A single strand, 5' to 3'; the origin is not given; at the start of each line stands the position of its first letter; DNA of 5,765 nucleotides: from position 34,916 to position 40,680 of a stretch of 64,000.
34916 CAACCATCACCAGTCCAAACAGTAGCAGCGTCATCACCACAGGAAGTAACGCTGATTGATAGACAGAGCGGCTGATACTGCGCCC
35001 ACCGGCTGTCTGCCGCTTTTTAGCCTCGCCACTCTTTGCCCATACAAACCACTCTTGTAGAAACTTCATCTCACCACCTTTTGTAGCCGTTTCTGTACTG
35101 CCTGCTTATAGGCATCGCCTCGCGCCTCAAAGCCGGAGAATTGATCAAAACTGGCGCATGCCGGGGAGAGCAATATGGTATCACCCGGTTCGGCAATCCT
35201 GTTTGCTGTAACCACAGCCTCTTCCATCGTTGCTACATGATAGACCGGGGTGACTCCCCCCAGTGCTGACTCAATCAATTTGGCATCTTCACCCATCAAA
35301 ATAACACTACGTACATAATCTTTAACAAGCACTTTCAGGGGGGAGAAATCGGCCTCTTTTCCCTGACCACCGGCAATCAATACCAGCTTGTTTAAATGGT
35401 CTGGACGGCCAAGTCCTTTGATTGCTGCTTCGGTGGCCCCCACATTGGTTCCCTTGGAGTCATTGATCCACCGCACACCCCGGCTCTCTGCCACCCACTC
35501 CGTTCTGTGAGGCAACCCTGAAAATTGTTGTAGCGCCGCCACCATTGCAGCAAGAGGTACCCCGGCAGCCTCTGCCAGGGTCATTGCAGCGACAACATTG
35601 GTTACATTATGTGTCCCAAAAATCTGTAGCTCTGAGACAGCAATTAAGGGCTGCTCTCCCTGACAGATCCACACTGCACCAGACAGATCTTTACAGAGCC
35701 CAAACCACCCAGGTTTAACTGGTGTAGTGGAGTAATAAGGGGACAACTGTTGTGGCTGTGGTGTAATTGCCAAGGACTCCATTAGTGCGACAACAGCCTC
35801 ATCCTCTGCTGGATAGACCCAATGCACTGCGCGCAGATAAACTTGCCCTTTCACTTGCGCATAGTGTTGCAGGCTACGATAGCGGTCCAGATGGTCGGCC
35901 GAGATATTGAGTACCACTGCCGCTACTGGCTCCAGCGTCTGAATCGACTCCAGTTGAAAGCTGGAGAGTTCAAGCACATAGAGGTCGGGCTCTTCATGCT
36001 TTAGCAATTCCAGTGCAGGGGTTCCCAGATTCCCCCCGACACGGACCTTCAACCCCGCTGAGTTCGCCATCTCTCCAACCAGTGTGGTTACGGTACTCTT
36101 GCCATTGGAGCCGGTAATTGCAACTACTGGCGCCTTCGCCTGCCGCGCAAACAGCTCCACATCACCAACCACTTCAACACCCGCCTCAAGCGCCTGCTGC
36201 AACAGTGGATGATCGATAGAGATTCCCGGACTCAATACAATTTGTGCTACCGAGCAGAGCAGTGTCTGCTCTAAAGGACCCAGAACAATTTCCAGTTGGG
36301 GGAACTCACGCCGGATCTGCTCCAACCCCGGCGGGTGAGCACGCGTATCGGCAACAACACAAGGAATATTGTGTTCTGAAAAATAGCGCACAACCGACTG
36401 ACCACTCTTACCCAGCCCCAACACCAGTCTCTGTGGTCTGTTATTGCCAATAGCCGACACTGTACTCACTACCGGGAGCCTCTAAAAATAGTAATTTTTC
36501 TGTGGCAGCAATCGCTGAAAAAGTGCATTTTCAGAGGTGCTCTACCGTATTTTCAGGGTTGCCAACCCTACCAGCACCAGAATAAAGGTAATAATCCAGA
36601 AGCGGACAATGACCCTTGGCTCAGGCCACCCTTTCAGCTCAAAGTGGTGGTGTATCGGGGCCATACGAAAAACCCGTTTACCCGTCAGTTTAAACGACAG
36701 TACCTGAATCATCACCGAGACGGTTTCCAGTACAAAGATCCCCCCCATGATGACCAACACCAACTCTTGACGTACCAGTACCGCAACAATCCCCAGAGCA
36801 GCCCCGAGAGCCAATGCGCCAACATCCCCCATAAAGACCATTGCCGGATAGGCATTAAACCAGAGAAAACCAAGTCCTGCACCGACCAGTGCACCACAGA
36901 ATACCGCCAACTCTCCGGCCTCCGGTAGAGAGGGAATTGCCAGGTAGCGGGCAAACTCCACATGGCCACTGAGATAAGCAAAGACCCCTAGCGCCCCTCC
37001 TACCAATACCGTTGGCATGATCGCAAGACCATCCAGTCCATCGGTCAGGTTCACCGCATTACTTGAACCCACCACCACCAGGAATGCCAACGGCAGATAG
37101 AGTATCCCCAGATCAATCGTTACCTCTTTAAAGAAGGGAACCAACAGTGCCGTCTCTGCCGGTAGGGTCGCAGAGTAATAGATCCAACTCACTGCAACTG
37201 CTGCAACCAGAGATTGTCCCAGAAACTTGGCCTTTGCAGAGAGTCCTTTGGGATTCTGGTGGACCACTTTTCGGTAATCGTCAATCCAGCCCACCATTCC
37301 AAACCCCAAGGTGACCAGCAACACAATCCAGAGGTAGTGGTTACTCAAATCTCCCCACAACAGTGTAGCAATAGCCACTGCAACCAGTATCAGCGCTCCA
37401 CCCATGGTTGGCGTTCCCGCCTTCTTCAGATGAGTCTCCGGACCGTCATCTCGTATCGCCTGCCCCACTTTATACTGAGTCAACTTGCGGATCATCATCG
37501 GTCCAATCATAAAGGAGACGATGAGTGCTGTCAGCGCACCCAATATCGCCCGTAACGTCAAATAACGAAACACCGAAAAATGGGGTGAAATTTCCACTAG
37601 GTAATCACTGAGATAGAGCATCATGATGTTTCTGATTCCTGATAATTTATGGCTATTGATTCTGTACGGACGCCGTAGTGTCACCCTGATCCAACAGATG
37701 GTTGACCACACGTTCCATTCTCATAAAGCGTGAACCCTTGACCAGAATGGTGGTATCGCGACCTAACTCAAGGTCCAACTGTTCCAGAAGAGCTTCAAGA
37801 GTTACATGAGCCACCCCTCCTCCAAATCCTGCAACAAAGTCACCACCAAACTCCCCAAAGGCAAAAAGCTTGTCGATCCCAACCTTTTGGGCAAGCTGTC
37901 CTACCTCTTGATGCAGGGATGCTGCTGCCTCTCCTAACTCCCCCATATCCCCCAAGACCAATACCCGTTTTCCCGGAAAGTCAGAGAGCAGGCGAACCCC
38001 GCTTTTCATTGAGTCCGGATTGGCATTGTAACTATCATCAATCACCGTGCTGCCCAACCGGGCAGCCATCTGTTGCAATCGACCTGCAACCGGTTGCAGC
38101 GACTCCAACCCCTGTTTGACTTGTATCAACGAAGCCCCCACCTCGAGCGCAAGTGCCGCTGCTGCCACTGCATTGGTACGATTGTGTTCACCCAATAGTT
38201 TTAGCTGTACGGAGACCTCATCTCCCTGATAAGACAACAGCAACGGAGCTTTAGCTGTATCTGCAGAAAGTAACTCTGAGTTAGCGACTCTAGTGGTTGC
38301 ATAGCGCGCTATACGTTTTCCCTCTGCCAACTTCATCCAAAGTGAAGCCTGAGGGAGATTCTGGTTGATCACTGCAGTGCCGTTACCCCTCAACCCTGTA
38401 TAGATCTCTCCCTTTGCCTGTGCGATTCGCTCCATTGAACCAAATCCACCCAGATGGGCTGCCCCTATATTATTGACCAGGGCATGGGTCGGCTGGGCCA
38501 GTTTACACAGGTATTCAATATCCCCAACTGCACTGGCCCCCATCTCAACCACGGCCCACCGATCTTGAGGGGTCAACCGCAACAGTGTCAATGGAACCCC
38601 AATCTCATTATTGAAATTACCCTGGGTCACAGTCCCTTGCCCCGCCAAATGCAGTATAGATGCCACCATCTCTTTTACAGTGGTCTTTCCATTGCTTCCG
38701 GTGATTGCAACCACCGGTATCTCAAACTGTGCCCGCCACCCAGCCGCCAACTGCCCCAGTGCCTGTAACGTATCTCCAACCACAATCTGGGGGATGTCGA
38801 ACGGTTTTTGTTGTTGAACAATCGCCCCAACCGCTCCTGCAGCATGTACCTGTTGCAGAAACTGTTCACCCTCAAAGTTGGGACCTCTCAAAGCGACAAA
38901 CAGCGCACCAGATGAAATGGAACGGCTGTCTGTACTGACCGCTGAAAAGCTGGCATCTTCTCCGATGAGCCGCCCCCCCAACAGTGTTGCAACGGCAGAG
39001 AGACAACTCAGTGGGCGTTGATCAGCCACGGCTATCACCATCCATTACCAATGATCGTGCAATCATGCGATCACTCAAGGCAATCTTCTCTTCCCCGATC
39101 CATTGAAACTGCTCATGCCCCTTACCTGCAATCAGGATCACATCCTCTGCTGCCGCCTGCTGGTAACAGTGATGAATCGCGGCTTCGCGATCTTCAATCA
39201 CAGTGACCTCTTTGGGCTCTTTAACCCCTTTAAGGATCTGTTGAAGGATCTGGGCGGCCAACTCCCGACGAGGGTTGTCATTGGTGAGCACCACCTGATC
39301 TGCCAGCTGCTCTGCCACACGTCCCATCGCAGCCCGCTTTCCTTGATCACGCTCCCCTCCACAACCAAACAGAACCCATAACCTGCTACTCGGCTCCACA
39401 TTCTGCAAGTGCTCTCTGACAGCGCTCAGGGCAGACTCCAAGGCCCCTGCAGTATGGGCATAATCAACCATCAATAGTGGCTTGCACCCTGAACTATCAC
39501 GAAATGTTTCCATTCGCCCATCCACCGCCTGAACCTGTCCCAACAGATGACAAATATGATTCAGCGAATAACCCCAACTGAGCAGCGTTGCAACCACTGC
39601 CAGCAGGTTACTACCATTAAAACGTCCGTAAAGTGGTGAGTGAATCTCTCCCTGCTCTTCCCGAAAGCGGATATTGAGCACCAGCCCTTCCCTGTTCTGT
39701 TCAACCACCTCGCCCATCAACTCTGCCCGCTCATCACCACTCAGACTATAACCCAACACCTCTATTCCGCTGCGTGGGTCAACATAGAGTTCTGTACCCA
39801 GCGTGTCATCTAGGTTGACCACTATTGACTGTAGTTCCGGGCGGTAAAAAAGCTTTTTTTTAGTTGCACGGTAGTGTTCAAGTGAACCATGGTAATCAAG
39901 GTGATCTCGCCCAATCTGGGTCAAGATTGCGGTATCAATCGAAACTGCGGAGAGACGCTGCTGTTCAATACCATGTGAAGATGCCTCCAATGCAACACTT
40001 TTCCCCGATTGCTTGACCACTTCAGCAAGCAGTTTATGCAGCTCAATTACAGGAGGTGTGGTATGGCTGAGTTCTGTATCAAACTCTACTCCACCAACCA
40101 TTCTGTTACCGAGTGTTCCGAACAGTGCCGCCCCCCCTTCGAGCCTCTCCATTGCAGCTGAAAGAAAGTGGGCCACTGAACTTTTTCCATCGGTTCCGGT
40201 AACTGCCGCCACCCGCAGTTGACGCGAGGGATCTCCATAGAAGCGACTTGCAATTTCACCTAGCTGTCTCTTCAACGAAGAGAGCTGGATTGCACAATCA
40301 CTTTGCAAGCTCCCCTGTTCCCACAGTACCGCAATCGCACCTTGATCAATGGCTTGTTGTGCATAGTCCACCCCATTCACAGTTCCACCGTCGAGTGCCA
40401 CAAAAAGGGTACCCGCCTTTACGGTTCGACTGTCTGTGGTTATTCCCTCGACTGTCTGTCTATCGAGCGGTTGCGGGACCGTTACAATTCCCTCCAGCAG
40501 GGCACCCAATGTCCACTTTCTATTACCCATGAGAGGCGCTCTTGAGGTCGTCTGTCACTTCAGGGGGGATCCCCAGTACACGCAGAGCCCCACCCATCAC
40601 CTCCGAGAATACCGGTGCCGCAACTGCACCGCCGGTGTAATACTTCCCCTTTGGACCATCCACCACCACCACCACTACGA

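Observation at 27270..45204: dcw cluster ends at ftsA; ftsZ has moved to directly upstream of mraZ and lpxC is absent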

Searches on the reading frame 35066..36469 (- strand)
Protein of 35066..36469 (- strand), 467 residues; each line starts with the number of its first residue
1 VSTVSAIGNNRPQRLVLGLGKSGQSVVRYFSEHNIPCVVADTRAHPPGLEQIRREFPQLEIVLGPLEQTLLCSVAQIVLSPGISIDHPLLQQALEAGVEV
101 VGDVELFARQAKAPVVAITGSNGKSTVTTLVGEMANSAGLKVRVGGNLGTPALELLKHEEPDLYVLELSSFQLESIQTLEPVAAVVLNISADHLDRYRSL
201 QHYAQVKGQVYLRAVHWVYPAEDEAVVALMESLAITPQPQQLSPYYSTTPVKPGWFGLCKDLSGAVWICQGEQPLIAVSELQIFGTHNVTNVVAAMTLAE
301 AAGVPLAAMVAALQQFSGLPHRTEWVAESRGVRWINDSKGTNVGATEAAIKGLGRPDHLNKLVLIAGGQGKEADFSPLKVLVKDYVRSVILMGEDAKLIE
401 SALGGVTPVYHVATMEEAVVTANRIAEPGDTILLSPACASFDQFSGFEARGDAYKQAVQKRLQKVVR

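Call 45: find_homologous_proteins(query=window:35066-36469:-, max_evalue=1e-100)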
Query window:35066-36469:- (467 aa): 6469 proteins with E <= 1e-100 among 8000 candidates; the best 120 are listed.
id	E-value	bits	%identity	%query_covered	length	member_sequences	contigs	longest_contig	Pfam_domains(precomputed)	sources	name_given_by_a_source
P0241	9.9e-296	999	100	97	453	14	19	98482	PF02875.27,PF08245.19,PF21799.3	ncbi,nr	ncbi:MAG: UDP-N-acetylmuramoyl-L-alanine--D-glutamate ligase [Gammaproteobacteria bacterium]|nr:UDP-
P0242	6.4e-164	564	61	96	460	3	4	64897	PF02875.27,PF08245.19,PF21799.3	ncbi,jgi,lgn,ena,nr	ncbi:MAG: UDP-N-acetylmuramoyl-L-alanine--D-glutamate ligase [Gammaproteobacteria bacterium]|jgi:UDP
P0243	4.5e-161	555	57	97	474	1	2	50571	PF02875.27,PF08245.19,PF21799.3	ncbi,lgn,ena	-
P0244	6.4e-157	541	59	96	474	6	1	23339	PF02875.27,PF08245.19,PF21799.3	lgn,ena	-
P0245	8.4e-155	534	58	96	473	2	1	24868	PF02875.27,PF08245.19,PF21799.3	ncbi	-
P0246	9.5e-154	531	57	96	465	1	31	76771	PF02875.27,PF08245.19,PF21799.3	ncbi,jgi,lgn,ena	-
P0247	8.8e-153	527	55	97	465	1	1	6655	PF02875.27,PF08245.19,PF21799.3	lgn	-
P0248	2.7e-150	519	55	96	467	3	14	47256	PF02875.27,PF08245.19,PF21799.3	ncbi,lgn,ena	-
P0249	3.2e-149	516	55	96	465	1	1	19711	PF02875.27,PF08245.19,PF21799.3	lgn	-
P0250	3.6e-149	516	56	98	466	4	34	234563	PF02875.27,PF08245.19,PF21799.3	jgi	-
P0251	7.1e-147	508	56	97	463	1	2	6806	PF02875.27,PF08245.19,PF21799.3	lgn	-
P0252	4.0e-144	499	54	99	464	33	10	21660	PF02875.27,PF08245.19,PF21799.3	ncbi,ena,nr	ncbi:MAG: UDP-N-acetylmuramoyl-L-alanine--D-glutamate ligase [Gammaproteobacteria bacterium]|nr:UDP-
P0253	1.7e-141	490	54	96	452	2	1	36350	PF02875.27,PF08245.19,PF21799.3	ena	-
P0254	4.9e-141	489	52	96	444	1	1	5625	PF02875.27,PF08245.19,PF21799.3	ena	-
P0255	7.6e-141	488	55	97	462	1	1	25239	PF02875.27,PF08245.19,PF21799.3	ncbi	-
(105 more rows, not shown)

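Call 46: find_encoding_contigs(protein=P0250, flank=10000, max_places=3)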
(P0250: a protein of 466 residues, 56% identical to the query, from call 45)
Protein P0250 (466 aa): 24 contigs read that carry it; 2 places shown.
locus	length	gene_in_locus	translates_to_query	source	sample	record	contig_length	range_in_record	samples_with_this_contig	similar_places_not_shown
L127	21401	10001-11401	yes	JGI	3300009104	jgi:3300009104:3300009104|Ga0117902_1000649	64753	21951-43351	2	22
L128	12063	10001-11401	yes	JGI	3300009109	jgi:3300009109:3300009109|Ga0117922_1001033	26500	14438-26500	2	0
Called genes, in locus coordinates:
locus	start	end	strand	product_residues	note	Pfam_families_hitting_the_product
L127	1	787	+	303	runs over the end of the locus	PF00590:TP_methylase, PF23016:RsmI_C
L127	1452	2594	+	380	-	PF00091:Tubulin, PF12327:FtsZ_C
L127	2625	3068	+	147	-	PF02381:MraZ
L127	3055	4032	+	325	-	PF01795:Methyltransf_5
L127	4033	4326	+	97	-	PF04999:FtsL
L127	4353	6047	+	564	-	PF03717:PBP_dimer, PF00905:Transpeptidase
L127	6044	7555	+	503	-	PF01225:Mur_ligase, PF08245:Mur_ligase_M, PF02875:Mur_ligase_C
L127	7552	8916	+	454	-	PF01225:Mur_ligase (weak), PF08245:Mur_ligase_M, PF02875:Mur_ligase_C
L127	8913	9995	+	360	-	PF00953:Glycos_transf_4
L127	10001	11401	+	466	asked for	PF21799:MurD-like_N, PF08245:Mur_ligase_M, PF02875:Mur_ligase_C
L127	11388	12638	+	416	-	PF01098:FTSW_RODA_SPOVE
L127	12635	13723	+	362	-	PF03033:Glyco_transf_28, PF04101:Glyco_tran_28_C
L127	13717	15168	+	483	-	PF01225:Mur_ligase, PF08245:Mur_ligase_M, PF02875:Mur_ligase_C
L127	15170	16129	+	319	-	PF01565:FAD_binding_4, PF02873:MurB_C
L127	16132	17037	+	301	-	PF01820:Dala_Dala_lig_N, PF02655:ATP-grasp_3 (weak), PF02222:ATP-grasp, PF07478:Dala_Dala_lig_C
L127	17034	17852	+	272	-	PF08478:POTRA_1, PF03799:FtsQ_DivIB_C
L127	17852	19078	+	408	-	PF14450:FtsA, PF02491:SHS2_FTSA, PF06277:EutA (weak), PF06723:MreB_Mbl, PF14450:FtsA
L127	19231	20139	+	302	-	PF03331:LpxC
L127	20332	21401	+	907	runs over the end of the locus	PF07517:SecA_DEAD, PF01043:SecA_PP_bind, PF21090:P-loop_SecA, PF07516:SecA_SW, PF02810:SEC-C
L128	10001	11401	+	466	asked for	PF21799:MurD-like_N, PF08245:Mur_ligase_M, PF02875:Mur_ligase_C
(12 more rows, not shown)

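Call 62: search_protein_families(library=ncbifam, max_evalue=1e-20, proteins=[window:35066-36469:-])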
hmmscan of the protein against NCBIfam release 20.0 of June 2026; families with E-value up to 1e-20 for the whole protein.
window:35066-36469:- (467 aa): 5 families
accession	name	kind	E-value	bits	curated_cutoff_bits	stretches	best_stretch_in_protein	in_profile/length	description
TIGR01087.1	murD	equivalog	2.5e-123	412.4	211.95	1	15-459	3-440/441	UDP-N-acetylmuramoyl-L-alanine--D-glutamate ligase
TIGR01082.1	murC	equivalog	7e-27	94.6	335.1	1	68-348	54-335/449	UDP-N-acetylmuramate--L-alanine ligase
TIGR01143.1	murF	subfamily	1.1e-26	93.8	288.6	1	108-434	69-403/418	UDP-N-acetylmuramoyl-tripeptide--D-alanyl-D-alanine ligase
NF053645.1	pMurC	equivalog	6.8e-24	84.4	560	0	20-234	8-235/492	pseudomurein biosynthesis peptide ligase pMurC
NF008896.0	PRK11929.1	equivalog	2.7e-23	81.8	1023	1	109-434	600-941/965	bifunctional UDP-N-acetylmuramoyl-L-alanyl-D-glutamate--2,6-diaminopimelate ligase MurE/UDP-N-acetylmuramoyl-tripeptide--D-alanyl-D-alanine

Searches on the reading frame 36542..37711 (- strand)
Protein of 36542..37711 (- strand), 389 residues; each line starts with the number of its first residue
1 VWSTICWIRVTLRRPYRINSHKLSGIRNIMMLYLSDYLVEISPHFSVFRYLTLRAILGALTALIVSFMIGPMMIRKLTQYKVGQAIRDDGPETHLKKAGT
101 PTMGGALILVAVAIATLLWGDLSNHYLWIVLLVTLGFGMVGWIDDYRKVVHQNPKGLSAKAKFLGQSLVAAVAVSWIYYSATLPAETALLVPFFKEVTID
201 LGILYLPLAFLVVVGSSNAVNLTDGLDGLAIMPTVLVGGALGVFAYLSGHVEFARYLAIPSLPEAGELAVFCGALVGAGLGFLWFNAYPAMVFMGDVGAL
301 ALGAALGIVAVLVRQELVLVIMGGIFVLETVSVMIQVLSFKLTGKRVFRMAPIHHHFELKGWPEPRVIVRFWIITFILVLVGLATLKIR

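Call 62: search_protein_families(library=ncbifam, max_evalue=1e-20, proteins=[window:36542-37711:-])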
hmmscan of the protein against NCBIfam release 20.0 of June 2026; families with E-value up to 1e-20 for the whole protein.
window:36542-37711:- (389 aa): 2 families
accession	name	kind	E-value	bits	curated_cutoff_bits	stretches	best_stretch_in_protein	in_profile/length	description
TIGR00445.1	mraY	equivalog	1.2e-136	455.4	192.05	1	66-389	1-321/321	phospho-N-acetylmuramoyl-pentapeptide-transferase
NF053644.1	MraY_archaea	equivalog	1.1e-31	110.5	450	1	197-383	174-340/340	pseudomurein biosynthesis MraY family phospho-N-acetylmuramoyl-pentapeptide-transferase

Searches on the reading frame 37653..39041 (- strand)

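Call 62: search_protein_families(library=ncbifam, max_evalue=1e-20, proteins=[window:37653-39041:-])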
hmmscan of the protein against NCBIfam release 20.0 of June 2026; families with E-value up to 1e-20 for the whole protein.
window:37653-39041:- (462 aa): 11 families
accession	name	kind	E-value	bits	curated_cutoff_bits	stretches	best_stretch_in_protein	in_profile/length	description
NF008896.0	PRK11929.1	equivalog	1.4e-145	486.5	1023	1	28-452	523-959/965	bifunctional UDP-N-acetylmuramoyl-L-alanyl-D-glutamate--2,6-diaminopimelate ligase MurE/UDP-N-acetylmuramoyl-tripeptide--D-alanyl-D-alanine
TIGR01143.1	murF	subfamily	5.3e-134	447.3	288.6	1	37-449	1-418/418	UDP-N-acetylmuramoyl-tripeptide--D-alanyl-D-alanine ligase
NF008041.0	PRK10773.1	equivalog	6.4e-131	437.2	551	1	14-452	6-450/453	UDP-N-acetylmuramoyl-tripeptide--D-alanyl-D-alanine ligase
NF010693.0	PRK14093.1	equivalog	5.2e-71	239.7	544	1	8-452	3-467/479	UDP-N-acetylmuramoylalanyl-D-glutamyl-2,6-diaminopimelate--D-alanyl-D-alanine ligase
NF008897.0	PRK11930.1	equivalog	7e-67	226.1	804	1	28-452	20-456/822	bifunctional UDP-N-acetylmuramoyl-tripeptide:D-alanyl-D-alanine ligase/alanine racemase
NF001126.0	PRK00139.1-4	equivalog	1.3e-39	136.1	373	0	28-148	19-144/486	UDP-N-acetylmuramoyl-L-alanyl-D-glutamate--2,6-diaminopimelate ligase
NF001124.0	PRK00139.1-2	equivalog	2.1e-36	125.7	476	1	28-364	24-384/500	UDP-N-acetylmuramoyl-L-alanyl-D-glutamate--2,6-diaminopimelate ligase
TIGR01085.1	murE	subfamily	1.5e-34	119.7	257.3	0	31-143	3-120/472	UDP-N-acetylmuramyl-tripeptide synthetase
NF010628.0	PRK14022.1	equivalog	5.5e-31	107.8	536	0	188-386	205-393/483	UDP-N-acetylmuramoyl-L-alanyl-D-glutamate--L-lysine ligase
TIGR01087.1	murD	equivalog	5.4e-29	101.6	211.95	1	102-364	98-347/441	UDP-N-acetylmuramoyl-L-alanine--D-glutamate ligase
NF001123.0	PRK00139.1-1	equivalog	3e-25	88.8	586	1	29-349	17-367/493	UDP-N-acetylmuramoyl-L-alanyl-D-glutamate--2,6-diaminopimelate ligase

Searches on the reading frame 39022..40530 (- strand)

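Call 62: search_protein_families(library=ncbifam, max_evalue=1e-20, proteins=[window:39022-40530:-])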
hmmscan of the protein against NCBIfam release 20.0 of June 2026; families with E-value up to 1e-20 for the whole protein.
window:39022-40530:- (502 aa): 14 families
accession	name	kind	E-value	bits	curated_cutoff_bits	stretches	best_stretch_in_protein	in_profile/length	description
NF008896.0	PRK11929.1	equivalog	1.1e-141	473.6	1023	1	26-493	28-496/965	bifunctional UDP-N-acetylmuramoyl-L-alanyl-D-glutamate--2,6-diaminopimelate ligase MurE/UDP-N-acetylmuramoyl-tripeptide--D-alanyl-D-alanine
TIGR01085.1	murE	subfamily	3.5e-141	471.3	257.3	1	26-494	3-470/472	UDP-N-acetylmuramyl-tripeptide synthetase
NF001123.0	PRK00139.1-1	equivalog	6.9e-136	453.8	586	1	22-495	15-489/493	UDP-N-acetylmuramoyl-L-alanyl-D-glutamate--2,6-diaminopimelate ligase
NF001124.0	PRK00139.1-2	equivalog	5.1e-131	437.8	476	1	22-496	23-493/500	UDP-N-acetylmuramoyl-L-alanyl-D-glutamate--2,6-diaminopimelate ligase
NF001126.0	PRK00139.1-4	equivalog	8.2e-131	436.9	373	1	22-495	18-482/486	UDP-N-acetylmuramoyl-L-alanyl-D-glutamate--2,6-diaminopimelate ligase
NF010628.0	PRK14022.1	equivalog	3.7e-79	266.7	536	1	25-485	33-470/483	UDP-N-acetylmuramoyl-L-alanyl-D-glutamate--L-lysine ligase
NF001130.0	PRK00139.2-4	equivalog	7e-48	163.6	715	1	294-494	315-510/516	UDP-N-acetylmuramoyl-L-alanyl-D-glutamate--2,6-diaminopimelate ligase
NF001129.0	PRK00139.2-3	equivalog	1.9e-45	155.3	762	1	26-482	40-501/517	UDP-N-acetylmuramoyl-L-alanyl-D-glutamate--2,6-diaminopimelate ligase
NF001127.0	PRK00139.2-1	equivalog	1.5e-34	119.6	997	0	299-495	320-511/520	UDP-N-acetylmuramoyl-L-alanyl-D-glutamate--2,6-diaminopimelate ligase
NF001131.0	PRK00139.2-5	equivalog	3.5e-33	115.2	1000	0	294-477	289-464/483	UDP-N-acetylmuramoyl-L-alanyl-D-glutamate--2,6-diaminopimelate ligase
TIGR01143.1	murF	subfamily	6.9e-30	104.3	288.6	0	32-129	1-98/418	UDP-N-acetylmuramoyl-tripeptide--D-alanyl-D-alanine ligase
TIGR01082.1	murC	equivalog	5.1e-24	85.1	335.1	1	192-472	162-440/449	UDP-N-acetylmuramate--L-alanine ligase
NF008041.0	PRK10773.1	equivalog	3.9e-22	78.6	551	1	24-348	21-326/453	UDP-N-acetylmuramoyl-tripeptide--D-alanyl-D-alanine ligase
TIGR01087.1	murD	equivalog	1.4e-21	77.1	211.95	0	170-467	145-415/441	UDP-N-acetylmuramoyl-L-alanine--D-glutamate ligase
